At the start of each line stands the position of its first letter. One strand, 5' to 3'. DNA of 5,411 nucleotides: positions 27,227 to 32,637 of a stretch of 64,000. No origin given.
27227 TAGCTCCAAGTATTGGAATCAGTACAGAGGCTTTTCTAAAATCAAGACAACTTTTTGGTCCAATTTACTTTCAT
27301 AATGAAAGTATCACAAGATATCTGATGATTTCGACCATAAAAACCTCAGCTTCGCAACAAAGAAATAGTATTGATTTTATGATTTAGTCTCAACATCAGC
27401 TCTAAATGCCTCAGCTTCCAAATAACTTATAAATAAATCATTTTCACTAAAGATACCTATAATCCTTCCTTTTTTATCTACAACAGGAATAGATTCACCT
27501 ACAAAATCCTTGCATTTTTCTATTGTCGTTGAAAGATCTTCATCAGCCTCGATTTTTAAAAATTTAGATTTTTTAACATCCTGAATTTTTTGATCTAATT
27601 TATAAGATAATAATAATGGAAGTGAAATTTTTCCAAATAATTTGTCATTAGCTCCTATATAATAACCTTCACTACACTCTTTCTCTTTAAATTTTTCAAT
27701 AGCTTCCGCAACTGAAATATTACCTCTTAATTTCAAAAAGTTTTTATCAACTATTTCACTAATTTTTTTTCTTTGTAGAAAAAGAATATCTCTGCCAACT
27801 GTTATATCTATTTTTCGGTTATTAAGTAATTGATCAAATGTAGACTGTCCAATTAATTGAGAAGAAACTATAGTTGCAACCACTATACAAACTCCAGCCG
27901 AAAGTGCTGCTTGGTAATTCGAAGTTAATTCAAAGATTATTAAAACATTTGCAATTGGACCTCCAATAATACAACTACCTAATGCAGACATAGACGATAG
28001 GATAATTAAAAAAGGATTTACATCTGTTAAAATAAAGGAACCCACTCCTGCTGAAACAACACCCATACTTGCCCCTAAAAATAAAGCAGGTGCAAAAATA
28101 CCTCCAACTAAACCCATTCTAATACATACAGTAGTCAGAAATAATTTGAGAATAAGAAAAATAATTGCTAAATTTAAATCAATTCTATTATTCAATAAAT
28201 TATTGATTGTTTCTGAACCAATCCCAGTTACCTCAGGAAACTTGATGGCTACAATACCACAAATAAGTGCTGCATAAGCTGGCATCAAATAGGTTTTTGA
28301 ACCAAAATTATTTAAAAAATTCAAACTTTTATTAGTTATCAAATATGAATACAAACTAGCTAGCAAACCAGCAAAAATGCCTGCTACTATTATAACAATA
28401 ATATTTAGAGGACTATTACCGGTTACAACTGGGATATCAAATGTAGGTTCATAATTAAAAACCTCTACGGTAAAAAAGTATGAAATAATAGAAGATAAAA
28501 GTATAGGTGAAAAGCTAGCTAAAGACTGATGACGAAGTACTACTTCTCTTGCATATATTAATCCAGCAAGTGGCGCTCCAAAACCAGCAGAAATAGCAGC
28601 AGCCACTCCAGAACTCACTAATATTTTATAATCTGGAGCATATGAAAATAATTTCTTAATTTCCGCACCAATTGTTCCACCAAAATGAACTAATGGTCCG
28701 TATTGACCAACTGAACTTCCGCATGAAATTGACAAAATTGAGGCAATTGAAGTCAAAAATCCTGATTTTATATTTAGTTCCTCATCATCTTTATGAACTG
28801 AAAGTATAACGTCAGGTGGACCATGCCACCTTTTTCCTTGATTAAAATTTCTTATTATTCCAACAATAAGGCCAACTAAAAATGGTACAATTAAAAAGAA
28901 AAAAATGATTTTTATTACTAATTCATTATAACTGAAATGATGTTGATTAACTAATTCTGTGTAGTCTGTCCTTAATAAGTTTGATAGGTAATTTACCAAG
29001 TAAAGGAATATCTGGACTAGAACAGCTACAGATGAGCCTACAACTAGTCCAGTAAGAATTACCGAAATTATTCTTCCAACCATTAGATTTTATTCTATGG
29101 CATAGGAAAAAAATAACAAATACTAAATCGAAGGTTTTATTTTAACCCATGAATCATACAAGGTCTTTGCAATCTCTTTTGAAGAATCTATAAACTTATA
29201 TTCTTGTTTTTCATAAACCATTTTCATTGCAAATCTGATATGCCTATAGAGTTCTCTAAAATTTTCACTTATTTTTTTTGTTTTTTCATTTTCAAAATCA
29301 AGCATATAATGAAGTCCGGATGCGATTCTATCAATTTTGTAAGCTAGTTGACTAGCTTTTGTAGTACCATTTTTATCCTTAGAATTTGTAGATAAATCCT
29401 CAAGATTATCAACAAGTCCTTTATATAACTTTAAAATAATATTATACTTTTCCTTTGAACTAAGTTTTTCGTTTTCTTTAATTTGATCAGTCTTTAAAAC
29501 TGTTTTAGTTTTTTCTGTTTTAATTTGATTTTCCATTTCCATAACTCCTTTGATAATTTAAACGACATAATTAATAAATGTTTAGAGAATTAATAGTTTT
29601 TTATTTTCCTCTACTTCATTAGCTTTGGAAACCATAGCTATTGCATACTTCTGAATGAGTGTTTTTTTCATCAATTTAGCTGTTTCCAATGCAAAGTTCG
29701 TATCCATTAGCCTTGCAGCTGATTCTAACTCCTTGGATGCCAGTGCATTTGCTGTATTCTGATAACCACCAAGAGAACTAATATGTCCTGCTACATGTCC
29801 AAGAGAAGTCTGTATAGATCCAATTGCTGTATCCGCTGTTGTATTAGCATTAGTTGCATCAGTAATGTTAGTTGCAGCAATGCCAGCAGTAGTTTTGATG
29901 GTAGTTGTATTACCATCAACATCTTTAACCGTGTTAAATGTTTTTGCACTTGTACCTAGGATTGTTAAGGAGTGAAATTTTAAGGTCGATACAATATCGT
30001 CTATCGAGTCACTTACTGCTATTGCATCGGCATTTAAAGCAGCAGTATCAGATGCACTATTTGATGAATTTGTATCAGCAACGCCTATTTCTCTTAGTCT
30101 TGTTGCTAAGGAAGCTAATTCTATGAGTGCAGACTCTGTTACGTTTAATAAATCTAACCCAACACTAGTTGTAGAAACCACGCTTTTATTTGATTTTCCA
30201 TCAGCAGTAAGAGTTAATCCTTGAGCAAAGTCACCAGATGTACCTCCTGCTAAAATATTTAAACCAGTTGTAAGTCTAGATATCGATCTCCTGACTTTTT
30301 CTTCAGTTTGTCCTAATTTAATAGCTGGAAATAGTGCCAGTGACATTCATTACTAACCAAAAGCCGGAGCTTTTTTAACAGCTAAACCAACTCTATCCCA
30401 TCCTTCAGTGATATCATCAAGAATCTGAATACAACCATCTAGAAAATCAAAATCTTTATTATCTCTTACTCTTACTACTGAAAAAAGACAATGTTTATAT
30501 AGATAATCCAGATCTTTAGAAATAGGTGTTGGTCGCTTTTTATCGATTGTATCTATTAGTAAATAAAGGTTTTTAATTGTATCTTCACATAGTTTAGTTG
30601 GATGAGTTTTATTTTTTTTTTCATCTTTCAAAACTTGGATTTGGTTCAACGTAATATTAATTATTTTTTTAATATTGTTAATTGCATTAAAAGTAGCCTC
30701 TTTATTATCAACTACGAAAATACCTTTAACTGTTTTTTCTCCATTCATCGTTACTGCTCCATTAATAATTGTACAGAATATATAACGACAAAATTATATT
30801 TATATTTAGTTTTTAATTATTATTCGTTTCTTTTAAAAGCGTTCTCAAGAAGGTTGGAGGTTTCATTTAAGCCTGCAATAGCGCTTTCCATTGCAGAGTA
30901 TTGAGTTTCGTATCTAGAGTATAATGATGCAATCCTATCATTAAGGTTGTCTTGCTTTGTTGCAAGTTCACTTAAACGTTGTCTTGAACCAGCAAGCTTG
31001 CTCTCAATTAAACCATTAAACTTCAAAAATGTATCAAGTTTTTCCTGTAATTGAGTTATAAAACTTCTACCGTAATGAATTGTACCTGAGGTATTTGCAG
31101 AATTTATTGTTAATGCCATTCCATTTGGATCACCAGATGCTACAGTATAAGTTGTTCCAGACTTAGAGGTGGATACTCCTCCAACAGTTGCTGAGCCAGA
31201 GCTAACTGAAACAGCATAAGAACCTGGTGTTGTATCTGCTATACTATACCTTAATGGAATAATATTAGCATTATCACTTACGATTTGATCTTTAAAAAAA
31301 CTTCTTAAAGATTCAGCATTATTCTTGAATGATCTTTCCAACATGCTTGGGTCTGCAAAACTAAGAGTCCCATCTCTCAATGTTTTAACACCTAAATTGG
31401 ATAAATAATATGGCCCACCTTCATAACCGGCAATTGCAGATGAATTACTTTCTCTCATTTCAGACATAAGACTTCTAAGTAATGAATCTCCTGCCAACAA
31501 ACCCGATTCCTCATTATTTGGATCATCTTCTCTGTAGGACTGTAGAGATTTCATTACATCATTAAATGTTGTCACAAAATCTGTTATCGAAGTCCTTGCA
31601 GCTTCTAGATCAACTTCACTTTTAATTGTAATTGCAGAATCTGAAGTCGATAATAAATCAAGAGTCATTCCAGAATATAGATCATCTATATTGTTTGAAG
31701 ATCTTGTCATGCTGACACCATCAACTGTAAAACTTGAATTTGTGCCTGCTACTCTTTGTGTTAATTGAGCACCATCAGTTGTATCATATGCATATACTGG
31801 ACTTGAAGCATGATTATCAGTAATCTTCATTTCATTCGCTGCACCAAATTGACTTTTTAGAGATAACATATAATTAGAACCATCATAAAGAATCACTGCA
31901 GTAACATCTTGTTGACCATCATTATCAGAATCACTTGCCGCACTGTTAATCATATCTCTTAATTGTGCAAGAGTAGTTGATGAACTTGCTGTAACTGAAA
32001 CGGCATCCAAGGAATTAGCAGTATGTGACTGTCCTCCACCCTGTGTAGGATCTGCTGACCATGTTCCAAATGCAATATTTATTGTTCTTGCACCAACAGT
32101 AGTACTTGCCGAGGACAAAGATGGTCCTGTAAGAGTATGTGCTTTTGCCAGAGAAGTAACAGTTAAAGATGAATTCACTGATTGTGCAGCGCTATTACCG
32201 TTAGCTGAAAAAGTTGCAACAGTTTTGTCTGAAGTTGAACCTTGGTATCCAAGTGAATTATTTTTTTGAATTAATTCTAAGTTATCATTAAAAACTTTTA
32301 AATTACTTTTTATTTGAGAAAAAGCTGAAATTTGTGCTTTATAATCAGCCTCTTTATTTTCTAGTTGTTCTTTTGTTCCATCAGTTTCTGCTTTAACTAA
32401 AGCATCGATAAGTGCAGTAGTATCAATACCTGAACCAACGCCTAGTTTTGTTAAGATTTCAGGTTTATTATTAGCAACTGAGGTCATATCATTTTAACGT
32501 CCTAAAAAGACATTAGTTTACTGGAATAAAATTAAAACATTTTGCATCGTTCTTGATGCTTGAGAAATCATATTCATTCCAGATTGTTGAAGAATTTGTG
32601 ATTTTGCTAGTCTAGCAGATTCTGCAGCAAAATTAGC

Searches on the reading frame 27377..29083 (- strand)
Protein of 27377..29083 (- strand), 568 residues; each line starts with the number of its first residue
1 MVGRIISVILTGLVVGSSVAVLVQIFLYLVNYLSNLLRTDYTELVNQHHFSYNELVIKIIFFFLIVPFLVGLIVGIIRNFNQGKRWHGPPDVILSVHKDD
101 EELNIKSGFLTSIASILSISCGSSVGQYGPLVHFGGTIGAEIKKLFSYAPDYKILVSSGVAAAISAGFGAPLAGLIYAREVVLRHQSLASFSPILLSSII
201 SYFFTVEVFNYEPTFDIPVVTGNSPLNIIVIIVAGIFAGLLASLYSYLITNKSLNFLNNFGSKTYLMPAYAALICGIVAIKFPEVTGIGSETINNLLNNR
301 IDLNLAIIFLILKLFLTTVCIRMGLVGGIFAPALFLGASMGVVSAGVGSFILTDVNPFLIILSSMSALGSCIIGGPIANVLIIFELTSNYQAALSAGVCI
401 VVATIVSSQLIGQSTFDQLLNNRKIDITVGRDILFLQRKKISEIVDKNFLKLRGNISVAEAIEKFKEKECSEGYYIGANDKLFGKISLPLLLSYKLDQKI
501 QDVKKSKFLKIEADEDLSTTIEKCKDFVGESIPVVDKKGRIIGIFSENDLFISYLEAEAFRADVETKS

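Call 9: search_protein_families(library=pfam, proteins=[window:27377-29083:-])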
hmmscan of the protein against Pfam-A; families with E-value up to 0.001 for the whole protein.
window:27377-29083:- (568 aa): 2 families
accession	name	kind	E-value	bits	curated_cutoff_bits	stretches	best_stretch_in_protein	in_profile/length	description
PF00654.25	Voltage_CLC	-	1.1e-67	229.1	24.8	1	72-407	4-345/346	Voltage gated chloride channel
PF00571.33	CBS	-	1.8e-08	35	24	1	502-551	3-52/57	CBS domain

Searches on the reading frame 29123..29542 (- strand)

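Call 9: search_protein_families(library=pfam, proteins=[window:29123-29542:-])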
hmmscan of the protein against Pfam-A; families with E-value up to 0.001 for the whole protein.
window:29123-29542:- (139 aa): 1 family
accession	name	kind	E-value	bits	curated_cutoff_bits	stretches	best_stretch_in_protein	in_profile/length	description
PF02561.19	FliS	-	2.9e-09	37.7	26.7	1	25-135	7-114/115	Flagellar protein FliS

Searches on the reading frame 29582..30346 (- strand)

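Call 9: search_protein_families(library=pfam, proteins=[window:29582-30346:-])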
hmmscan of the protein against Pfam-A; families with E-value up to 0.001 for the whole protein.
window:29582-30346:- (254 aa): 1 family
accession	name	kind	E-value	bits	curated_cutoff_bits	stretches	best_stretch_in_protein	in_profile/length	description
PF00669.25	Flagellin_N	-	3.3e-13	50.3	26.6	1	11-129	14-133/139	Bacterial flagellin N-terminal helical region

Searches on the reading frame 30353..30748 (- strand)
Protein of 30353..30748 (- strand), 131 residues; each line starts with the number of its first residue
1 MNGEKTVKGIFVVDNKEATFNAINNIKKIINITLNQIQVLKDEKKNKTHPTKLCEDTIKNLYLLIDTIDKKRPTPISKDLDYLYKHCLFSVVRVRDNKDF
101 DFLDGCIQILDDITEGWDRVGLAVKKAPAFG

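Call 9: search_protein_families(library=pfam, proteins=[window:30353-30748:-])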
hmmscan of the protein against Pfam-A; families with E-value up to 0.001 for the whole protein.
window:30353-30748:- (131 aa): 1 family
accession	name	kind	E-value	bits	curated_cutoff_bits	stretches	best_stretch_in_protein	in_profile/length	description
PF02561.19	FliS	-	6.9e-07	30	26.7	1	52-120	46-114/115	Flagellar protein FliS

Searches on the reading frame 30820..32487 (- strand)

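Call 9: search_protein_families(library=pfam, proteins=[window:30820-32487:-])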
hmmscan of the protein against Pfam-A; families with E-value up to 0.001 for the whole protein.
window:30820-32487:- (555 aa): 2 families
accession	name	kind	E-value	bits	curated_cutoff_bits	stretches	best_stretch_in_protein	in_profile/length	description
PF07195.17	FliD_C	-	1.7e-41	142.7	25.4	1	248-541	1-235/236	Flagellar hook-associated protein 2 C-terminus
PF02465.23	FliD_N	-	1.4e-15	58.1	24.8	1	19-117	1-97/97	Flagellar hook-associated protein 2 N-terminus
